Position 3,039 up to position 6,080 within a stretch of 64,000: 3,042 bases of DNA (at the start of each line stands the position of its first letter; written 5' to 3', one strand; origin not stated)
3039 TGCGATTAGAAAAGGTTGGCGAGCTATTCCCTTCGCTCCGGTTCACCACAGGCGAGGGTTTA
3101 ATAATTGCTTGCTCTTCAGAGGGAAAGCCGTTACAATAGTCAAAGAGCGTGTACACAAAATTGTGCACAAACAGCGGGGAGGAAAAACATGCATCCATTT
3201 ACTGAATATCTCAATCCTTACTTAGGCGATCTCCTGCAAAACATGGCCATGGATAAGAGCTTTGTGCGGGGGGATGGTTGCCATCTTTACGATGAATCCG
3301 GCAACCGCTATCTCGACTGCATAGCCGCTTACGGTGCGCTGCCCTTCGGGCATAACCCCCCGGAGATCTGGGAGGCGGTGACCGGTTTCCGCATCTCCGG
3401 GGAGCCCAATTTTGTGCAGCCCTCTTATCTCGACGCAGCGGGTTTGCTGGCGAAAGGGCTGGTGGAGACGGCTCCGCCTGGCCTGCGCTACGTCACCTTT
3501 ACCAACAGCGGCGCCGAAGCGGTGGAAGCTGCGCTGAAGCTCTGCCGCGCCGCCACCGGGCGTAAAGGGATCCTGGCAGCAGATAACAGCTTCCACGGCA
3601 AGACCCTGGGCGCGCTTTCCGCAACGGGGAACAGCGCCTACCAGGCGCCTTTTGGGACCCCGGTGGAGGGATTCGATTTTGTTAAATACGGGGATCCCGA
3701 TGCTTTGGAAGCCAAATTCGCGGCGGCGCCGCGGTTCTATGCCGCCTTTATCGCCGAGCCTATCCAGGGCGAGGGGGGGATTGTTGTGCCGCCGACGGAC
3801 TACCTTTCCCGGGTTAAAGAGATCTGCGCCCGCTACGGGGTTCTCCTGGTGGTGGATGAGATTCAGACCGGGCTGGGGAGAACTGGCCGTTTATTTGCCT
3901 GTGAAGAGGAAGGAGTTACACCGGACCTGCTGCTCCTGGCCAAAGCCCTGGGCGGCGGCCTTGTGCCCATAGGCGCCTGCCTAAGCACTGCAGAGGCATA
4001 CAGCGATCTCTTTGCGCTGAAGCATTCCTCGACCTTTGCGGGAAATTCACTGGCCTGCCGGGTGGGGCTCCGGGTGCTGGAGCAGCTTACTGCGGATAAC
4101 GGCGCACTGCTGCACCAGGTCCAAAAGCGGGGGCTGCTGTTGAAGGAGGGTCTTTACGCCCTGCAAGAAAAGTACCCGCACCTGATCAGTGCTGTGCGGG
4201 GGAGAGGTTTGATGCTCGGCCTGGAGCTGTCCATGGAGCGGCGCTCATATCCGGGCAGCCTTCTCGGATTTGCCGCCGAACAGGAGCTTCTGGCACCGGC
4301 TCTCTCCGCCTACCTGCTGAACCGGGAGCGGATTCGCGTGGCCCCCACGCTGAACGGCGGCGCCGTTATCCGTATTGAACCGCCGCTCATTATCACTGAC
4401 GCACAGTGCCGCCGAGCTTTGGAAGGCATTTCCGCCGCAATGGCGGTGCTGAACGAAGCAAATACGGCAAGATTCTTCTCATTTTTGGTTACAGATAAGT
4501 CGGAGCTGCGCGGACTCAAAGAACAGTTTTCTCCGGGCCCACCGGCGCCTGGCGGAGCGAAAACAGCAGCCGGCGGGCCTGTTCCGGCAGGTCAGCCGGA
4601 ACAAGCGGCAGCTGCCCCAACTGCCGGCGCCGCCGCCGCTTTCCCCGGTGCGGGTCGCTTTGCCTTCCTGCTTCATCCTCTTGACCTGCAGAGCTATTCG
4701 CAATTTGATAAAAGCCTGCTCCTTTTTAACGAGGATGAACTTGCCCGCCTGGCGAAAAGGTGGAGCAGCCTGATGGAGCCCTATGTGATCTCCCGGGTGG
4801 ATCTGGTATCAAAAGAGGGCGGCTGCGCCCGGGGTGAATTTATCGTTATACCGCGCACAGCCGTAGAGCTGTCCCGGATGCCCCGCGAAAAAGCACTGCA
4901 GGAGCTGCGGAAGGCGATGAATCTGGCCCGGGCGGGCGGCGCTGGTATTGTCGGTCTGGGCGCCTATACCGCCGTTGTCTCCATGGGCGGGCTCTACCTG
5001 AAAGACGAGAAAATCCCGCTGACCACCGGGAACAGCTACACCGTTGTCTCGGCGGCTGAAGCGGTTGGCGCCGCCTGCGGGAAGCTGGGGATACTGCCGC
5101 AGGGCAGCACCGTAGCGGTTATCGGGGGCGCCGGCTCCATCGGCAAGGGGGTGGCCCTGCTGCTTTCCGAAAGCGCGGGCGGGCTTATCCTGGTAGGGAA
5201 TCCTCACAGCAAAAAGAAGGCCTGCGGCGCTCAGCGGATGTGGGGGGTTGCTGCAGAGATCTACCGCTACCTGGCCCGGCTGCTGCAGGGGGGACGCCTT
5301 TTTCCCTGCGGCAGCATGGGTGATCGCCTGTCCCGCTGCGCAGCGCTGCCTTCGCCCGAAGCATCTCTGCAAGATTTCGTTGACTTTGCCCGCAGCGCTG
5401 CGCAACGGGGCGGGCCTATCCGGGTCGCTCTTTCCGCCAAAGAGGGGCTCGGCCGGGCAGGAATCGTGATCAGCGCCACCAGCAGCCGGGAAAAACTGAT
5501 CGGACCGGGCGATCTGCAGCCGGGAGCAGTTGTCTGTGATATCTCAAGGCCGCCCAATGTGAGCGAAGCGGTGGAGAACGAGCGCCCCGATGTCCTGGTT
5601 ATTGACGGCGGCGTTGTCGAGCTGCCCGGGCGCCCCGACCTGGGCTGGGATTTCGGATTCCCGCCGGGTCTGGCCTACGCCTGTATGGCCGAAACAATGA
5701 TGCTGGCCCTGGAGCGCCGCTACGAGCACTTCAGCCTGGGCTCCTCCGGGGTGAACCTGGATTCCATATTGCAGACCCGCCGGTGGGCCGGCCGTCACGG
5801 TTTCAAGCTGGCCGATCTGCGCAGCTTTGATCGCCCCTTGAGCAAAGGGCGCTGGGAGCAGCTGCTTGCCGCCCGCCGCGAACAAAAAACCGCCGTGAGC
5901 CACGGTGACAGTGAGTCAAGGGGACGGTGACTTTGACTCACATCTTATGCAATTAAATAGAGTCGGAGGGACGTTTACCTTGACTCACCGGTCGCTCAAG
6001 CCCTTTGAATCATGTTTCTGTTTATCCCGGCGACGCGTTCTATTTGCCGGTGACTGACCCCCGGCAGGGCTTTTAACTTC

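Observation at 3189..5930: Natural fusion of a class-III aminotransferase to an aldehyde-forming acyl-ACP-reductase-like domain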

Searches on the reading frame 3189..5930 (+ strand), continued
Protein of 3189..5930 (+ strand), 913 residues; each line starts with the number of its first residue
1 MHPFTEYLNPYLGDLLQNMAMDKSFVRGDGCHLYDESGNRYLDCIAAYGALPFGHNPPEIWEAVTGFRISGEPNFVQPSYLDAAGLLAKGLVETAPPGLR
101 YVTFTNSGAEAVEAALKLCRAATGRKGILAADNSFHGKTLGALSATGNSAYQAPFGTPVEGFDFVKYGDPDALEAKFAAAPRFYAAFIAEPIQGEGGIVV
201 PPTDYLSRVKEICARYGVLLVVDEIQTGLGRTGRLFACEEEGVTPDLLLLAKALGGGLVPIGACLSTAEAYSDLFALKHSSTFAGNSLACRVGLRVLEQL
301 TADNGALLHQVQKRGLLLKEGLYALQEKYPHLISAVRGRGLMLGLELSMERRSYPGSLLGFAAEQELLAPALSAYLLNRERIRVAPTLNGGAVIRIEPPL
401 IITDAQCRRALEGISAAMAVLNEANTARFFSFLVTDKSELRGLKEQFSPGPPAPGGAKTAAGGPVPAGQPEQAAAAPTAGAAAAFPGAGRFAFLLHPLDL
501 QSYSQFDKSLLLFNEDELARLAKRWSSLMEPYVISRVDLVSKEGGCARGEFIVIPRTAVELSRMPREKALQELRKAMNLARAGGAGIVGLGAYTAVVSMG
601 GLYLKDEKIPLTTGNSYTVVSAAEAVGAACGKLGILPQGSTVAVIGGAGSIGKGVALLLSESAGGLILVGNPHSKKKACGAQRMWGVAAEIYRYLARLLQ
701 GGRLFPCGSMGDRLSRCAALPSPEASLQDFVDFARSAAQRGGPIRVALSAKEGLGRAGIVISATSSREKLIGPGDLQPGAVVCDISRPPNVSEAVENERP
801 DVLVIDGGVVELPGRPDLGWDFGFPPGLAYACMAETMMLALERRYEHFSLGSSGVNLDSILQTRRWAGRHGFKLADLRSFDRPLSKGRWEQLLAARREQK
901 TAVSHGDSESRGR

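Call 47: find_encoding_contigs(protein=P0009, flank=6000, max_places=1)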
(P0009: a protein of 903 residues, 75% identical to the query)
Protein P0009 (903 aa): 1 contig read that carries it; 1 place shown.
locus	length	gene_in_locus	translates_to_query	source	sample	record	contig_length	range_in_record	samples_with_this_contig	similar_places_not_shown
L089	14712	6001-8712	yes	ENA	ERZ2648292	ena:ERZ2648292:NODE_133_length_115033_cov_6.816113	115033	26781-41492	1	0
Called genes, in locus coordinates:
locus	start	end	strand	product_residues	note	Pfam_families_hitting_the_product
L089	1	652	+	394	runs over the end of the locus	PF13439:Glyco_transf_4, PF13579:Glyco_trans_4_4, PF20706:GT4-conflict, PF00534:Glycos_transf_1, PF13692:Glyco_trans_1_4, PF13524:Glyco_trans_1_2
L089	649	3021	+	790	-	-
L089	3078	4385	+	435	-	PF05193:Peptidase_M16_C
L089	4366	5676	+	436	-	PF00675:Peptidase_M16, PF05193:Peptidase_M16_C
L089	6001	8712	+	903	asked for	PF00202:Aminotran_3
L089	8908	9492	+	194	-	-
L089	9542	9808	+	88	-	PF10719:ComFB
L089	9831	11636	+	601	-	PF20250:FapA_N, PF03961:FapA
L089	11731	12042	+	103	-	PF04316:FlgM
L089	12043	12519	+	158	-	-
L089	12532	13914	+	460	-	PF00460:Flg_bb_rod (faint), PF22638:FlgK_D1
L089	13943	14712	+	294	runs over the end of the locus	PF00669:Flagellin_N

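Call 61: predict_structure(alignment_id=A2)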
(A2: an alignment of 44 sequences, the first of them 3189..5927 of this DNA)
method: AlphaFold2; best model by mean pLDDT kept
length: 913 residues; sequences in the alignment: 44
mean_pLDDT: 85.4   pTM: 0.81
mean pLDDT of the five models: 85.4, 82.9, 80.8, 79.7, 75.0
residues with pLDDT >= 90: 510; 70-90: 294; 50-70: 57; < 50: 52
segments of 3 or more residues with pLDDT < 50: 441-483, 908-913
pLDDT, mean of each block of 10 residues (from residue 1): 62 83 87 92 77 87 90 64 87 95 90 94 95 87 89 87 95 97 96 85 94 98 93 93 96 86 94 77 71 93 94 97 97 93 91 85 90 94 84 90 97 96 92 70 40 29 28 33 67 88 85 90 88 91 93 88 88 94 94 82 91 92 91 92 90 92 93 64 90 94 92 90 94 91 87 89 81 90 84 88 86 88 84 95 92 82 95 81 78 87 59 42
secondary structure, 60 per line:
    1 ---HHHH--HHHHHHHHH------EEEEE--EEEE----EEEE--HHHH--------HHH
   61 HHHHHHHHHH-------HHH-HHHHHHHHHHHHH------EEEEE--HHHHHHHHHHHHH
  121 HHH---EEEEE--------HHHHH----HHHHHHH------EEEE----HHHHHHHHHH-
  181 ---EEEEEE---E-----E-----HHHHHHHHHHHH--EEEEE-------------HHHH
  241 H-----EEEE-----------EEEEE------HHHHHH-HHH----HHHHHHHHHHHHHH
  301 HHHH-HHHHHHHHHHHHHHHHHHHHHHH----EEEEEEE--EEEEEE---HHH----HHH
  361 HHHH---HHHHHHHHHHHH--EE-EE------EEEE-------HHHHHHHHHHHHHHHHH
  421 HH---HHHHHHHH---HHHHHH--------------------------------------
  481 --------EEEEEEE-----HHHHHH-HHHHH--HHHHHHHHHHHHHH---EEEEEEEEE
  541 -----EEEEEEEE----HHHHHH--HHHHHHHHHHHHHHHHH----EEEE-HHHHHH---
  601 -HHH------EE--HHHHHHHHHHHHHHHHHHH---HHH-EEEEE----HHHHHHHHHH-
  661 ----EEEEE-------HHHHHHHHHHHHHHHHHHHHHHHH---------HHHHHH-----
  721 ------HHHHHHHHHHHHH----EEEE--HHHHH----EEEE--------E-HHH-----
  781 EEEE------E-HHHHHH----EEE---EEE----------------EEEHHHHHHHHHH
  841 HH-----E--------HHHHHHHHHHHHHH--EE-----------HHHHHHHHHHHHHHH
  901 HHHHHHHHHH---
elements in order (helices of 4 or more, strands of 3 or more residues): H4-7 H10-18 E25-29 E32-35 E40-43 H46-49 H58-70 H82-94 E101-105 H108-123 E127-131 H140-144 H149-155 E162-165 H170-179 E184-189 H205-216 E219-223 H237-241 E247-250 E262-266 H273-278 H287-304 H306-328 E333-339 E342-347 H358-364 H368-379 E393-396 H404-422 H426-433 H437-442 E489-495 H501-506 H508-512 H515-528 E532-540 E546-553 H558-563 H566-582 E587-590 H592-597 H615-633 E641-645 H650-659 E665-669 H677-700 H710-715 H727-739 E744-747 H750-754 E759-762 E781-784 H793-798 E803-805 E809-811 E828-830 H831-842 H857-870 H886-910

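Call 63: fold_search(model_id=the predicted structure, library=pdb)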
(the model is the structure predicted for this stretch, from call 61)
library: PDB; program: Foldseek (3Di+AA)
matches with E <= 10: 1816; with E <= 0.001: 1212
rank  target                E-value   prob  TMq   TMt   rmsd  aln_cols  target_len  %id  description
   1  4ppm_B                2.8e-36  1.00  0.43  0.83   4.9       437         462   39  Crystal structure of PigE: a transaminase involved in the biosynthesis of 2-methyl-3-n-amyl-pyrrole (MAP) from Serrati (released 2015-01-14)
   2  4ppm_A                1.0e-35  1.00  0.43  0.83   4.9       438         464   38  Crystal structure of PigE: a transaminase involved in the biosynthesis of 2-methyl-3-n-amyl-pyrrole (MAP) from Serrati (released 2015-01-14)
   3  4uox_C                4.6e-35  1.00  0.41  0.81   2.5       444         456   36  Crystal structure of YgjG in complex with Pyridoxal-5'-phosphate and putrescine (released 2014-12-10)
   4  4uox_A                6.3e-35  1.00  0.41  0.81   2.6       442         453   35  Crystal structure of YgjG in complex with Pyridoxal-5'-phosphate and putrescine (released 2014-12-10)
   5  4uoy_A                8.5e-35  1.00  0.42  0.82   2.3       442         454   35  Crystal structure of YgjG in complex with Pyridoxal-5'-phosphate (released 2014-12-10)
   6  4uox_B                1.3e-34  1.00  0.41  0.82   2.5       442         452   35  Crystal structure of YgjG in complex with Pyridoxal-5'-phosphate and putrescine (released 2014-12-10)
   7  5h7d_A                2.1e-34  1.00  0.41  0.75   4.7       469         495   34  Crystal structure of the YgjG-protein A-Zpa963-calmodulin complex (released 2017-06-28)
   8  8cpl_C                3.4e-34  1.00  0.41  0.73   5.7       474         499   34  YZw2 a scaffold for cryo-EM of small proteins of interest (released 2024-06-12)
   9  8cpl_A                4.0e-34  1.00  0.41  0.82   2.7       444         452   35  YZw2 a scaffold for cryo-EM of small proteins of interest (released 2024-06-12)
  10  8r2p_B                9.9e-34  1.00  0.42  0.81   2.3       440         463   36  YZwIdeal x16 a scaffold for cryo-EM of small proteins of interest crystallizing in space group 19 (P 21 21 21) (released 2024-11-13)
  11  8r2p_D                1.0e-33  1.00  0.42  0.75   2.3       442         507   35  YZwIdeal x16 a scaffold for cryo-EM of small proteins of interest crystallizing in space group 19 (P 21 21 21) (released 2024-11-13)
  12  8r2p_A                1.3e-33  1.00  0.42  0.83   2.3       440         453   36  YZwIdeal x16 a scaffold for cryo-EM of small proteins of interest crystallizing in space group 19 (P 21 21 21) (released 2024-11-13)
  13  8r2p_C                1.3e-33  1.00  0.42  0.81   2.3       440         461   36  YZwIdeal x16 a scaffold for cryo-EM of small proteins of interest crystallizing in space group 19 (P 21 21 21) (released 2024-11-13)
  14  5x3f_A                1.6e-33  1.00  0.41  0.74   2.7       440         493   35  Crystal structure of the YgjG-Protein A-Zpa963-PKA catalytic domain (released 2017-06-28)
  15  8cpl_B                1.7e-33  1.00  0.42  0.81   3.0       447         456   36  YZw2 a scaffold for cryo-EM of small proteins of interest (released 2024-06-12)
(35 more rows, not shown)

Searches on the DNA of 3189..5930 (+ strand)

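Call 31: search_rna_families(sources=[L001, L002, L004, L005, L006, L007], threshold=gathering)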
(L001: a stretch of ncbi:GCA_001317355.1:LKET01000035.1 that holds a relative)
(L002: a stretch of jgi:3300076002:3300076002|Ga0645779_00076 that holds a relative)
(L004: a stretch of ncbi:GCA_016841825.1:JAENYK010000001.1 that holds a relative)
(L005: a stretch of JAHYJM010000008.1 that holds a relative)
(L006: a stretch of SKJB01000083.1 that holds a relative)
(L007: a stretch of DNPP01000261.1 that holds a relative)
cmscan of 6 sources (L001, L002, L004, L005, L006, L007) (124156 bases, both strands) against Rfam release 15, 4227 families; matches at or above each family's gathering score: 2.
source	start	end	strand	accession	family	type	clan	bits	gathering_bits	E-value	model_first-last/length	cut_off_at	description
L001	13348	13545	+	RF00230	T-box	Cis-reg; leader;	-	114.2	93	3.2e-24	1-219/219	no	T-box leader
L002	5844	5915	-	RF00005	tRNA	Gene; tRNA;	CL00001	63.6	29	3.5e-11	1-71/71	no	tRNA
